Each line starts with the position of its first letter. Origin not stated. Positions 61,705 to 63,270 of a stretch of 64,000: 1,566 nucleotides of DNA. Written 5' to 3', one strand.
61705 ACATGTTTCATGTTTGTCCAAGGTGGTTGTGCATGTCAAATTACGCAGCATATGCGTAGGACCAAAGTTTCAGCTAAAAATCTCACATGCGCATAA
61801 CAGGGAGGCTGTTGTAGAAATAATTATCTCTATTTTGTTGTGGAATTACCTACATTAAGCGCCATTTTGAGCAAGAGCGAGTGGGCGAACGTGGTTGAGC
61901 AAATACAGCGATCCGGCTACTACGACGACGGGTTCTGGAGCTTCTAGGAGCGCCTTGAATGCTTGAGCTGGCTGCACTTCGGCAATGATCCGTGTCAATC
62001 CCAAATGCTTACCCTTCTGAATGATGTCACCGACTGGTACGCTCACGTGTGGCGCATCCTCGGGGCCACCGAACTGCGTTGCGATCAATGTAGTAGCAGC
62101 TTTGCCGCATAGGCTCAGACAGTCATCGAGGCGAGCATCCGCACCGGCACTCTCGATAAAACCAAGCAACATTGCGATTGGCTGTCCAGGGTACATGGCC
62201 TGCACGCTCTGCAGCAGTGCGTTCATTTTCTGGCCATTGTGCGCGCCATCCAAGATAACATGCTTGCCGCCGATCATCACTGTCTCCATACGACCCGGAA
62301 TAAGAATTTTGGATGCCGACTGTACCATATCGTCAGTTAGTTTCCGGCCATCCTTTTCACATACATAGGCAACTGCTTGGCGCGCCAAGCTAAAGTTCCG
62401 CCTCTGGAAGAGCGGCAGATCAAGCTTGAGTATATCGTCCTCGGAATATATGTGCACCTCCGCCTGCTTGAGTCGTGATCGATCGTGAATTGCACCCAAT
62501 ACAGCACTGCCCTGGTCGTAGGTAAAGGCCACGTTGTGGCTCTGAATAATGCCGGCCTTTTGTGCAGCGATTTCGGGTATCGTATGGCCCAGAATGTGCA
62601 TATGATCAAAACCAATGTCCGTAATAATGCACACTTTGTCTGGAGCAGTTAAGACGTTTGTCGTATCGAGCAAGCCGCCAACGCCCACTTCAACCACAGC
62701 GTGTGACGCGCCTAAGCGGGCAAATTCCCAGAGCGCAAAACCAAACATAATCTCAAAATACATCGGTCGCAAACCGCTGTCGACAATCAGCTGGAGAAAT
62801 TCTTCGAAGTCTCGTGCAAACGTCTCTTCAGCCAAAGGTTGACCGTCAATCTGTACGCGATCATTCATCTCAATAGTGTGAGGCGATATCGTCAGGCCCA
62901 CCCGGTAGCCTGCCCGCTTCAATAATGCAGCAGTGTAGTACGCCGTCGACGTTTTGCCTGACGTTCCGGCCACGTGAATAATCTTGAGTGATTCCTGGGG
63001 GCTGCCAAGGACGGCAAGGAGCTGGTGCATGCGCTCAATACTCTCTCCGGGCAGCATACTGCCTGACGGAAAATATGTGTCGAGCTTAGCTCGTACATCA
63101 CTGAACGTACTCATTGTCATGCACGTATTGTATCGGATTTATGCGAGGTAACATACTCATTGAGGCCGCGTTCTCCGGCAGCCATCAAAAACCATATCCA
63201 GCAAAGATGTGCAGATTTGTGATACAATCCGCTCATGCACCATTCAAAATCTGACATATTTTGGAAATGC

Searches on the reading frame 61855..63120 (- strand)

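Call 25: search_protein_families(library=pfam, proteins=[window:61855-63120:-], max_evalue=0.00001)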
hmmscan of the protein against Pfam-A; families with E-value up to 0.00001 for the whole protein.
window:61855-63120:- (421 aa): 2 families
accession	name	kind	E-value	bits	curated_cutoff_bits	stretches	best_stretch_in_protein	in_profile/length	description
PF08245.18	Mur_ligase_M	-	2.8e-10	40.9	24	0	131-196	50-114/200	Mur ligase middle domain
PF02875.26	Mur_ligase_C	-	6.3e-10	40.4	28.4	1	276-404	1-126/127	Mur ligase, glutamate ligase domain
